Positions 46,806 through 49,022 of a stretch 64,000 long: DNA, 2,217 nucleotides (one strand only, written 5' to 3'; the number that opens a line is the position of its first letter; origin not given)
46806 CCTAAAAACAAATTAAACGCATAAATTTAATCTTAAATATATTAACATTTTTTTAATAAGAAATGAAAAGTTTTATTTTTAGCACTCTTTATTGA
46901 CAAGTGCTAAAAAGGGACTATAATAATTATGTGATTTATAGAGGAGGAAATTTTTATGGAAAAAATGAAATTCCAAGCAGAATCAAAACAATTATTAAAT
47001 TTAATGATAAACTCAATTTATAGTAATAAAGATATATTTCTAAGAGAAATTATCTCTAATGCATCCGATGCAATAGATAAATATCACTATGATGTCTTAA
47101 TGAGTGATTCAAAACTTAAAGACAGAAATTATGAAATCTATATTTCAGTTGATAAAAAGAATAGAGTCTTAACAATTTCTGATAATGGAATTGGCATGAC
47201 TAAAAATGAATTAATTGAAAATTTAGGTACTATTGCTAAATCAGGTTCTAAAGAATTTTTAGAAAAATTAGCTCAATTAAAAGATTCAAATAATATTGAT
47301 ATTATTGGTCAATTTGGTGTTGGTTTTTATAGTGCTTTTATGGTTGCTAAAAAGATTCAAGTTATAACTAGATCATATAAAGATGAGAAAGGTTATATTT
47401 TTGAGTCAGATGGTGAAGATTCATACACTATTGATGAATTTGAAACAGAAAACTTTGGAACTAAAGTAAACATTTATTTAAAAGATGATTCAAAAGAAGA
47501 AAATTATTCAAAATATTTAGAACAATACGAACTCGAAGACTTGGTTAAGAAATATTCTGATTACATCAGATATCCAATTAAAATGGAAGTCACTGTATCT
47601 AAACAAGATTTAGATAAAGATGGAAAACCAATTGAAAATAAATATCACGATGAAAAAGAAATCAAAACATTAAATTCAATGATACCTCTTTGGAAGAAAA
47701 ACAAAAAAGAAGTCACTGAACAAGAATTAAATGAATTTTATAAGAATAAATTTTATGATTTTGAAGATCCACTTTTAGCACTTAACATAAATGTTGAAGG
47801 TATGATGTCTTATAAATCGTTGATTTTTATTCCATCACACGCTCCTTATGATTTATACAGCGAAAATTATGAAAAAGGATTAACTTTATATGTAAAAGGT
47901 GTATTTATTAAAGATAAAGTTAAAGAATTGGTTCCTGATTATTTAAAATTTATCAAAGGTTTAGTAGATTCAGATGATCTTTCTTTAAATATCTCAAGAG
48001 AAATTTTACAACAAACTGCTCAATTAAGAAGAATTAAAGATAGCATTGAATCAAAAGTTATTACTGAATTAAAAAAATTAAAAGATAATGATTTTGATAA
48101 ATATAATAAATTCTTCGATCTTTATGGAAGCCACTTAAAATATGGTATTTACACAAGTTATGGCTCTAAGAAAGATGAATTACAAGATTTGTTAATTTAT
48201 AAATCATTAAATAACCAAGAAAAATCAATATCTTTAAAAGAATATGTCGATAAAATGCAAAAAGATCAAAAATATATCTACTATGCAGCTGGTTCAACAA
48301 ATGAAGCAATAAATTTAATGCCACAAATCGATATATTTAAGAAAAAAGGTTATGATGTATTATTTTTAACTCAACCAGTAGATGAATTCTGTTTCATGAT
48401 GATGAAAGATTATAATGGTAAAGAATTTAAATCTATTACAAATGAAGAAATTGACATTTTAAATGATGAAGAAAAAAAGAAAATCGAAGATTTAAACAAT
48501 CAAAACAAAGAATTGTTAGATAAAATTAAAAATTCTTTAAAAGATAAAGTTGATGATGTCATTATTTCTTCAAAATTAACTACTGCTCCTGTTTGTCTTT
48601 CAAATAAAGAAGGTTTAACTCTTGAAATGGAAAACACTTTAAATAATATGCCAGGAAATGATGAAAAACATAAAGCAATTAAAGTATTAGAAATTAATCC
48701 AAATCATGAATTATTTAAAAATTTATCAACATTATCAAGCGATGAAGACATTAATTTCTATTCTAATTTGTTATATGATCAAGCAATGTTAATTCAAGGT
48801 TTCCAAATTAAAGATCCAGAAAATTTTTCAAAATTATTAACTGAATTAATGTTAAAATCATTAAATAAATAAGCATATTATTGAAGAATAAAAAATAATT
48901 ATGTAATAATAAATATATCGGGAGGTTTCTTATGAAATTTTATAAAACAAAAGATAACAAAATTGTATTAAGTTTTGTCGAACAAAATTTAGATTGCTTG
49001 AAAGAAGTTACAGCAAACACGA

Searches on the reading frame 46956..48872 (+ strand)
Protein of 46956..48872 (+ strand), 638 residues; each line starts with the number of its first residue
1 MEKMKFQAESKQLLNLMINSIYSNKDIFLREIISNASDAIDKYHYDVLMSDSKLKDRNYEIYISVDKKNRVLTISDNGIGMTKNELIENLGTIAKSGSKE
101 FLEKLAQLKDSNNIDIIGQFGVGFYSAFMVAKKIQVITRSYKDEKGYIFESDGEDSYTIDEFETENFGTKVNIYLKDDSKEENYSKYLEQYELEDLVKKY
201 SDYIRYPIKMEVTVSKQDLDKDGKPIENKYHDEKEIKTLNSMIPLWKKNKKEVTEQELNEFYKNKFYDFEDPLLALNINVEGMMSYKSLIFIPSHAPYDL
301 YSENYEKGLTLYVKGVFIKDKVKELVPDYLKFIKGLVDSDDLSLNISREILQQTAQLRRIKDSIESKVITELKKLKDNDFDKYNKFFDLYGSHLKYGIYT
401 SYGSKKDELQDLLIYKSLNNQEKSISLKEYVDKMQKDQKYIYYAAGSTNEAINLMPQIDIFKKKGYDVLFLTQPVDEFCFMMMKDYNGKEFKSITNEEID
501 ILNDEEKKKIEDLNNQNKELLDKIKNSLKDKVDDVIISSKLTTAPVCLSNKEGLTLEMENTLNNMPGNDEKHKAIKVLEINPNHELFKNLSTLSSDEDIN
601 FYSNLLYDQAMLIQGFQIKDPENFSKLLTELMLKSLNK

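Call 78: search_protein_families(library=pfam, proteins=[window:46956-48872:+], max_evalue=0.00001)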
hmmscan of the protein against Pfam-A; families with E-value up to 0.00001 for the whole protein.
window:46956-48872:+ (638 aa): 3 families
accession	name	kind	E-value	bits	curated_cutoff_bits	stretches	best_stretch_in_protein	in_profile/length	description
PF00183.23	HSP90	-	5.4e-114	382.4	24.4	1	220-637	62-491/518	Hsp90 protein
PF13589.12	HATPase_c_3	-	1e-11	45.5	25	1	29-145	7-99/137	Histidine kinase-, DNA gyrase B-, and HSP90-like ATPase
PF02518.31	HATPase_c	-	1.1e-06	29.4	26.4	1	26-139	3-93/111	Histidine kinase-, DNA gyrase B-, and HSP90-like ATPase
